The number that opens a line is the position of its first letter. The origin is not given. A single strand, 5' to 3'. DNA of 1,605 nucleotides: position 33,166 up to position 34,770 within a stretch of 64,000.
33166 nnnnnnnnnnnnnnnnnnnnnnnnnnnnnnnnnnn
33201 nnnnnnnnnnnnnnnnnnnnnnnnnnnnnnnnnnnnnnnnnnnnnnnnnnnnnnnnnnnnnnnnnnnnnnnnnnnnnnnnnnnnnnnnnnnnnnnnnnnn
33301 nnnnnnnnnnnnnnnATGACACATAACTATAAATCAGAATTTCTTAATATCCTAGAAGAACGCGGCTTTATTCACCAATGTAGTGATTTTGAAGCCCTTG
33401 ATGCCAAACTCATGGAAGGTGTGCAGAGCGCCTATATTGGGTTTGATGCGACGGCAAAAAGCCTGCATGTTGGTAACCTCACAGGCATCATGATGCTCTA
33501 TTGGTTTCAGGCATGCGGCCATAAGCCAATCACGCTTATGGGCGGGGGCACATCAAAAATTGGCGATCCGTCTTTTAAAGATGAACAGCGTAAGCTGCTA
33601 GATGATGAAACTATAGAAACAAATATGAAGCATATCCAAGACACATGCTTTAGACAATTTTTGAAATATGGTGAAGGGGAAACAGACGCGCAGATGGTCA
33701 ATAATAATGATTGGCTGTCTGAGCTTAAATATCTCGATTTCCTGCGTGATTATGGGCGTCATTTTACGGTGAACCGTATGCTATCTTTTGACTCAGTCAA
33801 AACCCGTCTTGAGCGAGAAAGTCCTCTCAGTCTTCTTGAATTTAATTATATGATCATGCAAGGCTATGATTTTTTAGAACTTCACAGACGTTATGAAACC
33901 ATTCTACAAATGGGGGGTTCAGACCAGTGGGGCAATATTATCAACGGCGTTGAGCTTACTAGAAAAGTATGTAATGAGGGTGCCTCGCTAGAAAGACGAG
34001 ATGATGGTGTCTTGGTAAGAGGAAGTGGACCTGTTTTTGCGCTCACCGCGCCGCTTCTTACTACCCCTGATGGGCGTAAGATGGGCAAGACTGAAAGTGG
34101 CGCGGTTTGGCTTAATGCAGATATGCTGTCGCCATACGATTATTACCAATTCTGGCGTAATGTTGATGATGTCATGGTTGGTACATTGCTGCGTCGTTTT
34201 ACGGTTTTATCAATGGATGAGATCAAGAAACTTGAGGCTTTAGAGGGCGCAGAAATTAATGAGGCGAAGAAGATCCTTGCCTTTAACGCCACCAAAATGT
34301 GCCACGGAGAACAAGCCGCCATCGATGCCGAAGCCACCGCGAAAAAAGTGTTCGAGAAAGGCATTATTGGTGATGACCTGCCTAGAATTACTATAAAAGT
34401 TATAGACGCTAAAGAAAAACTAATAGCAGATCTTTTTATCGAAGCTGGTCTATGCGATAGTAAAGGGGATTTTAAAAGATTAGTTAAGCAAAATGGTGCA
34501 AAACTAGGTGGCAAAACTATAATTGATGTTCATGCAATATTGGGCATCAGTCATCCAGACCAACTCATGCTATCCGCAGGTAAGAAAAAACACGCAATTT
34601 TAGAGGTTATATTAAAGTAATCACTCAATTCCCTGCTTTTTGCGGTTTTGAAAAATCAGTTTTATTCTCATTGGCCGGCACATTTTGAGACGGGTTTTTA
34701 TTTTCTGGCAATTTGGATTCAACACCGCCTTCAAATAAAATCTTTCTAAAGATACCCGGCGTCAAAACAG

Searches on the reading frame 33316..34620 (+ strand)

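Call 57: search_protein_families(library=pfam, proteins=[window:33316-34620:+], max_evalue=0.00001)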
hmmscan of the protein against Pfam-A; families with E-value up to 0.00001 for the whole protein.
window:33316-34620:+ (434 aa): 1 family
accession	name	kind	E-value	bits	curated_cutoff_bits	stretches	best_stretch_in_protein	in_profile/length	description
PF00579.31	tRNA-synt_1b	-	2.9e-71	240.6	21.1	1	38-347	7-292/292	tRNA synthetases class I (W and Y)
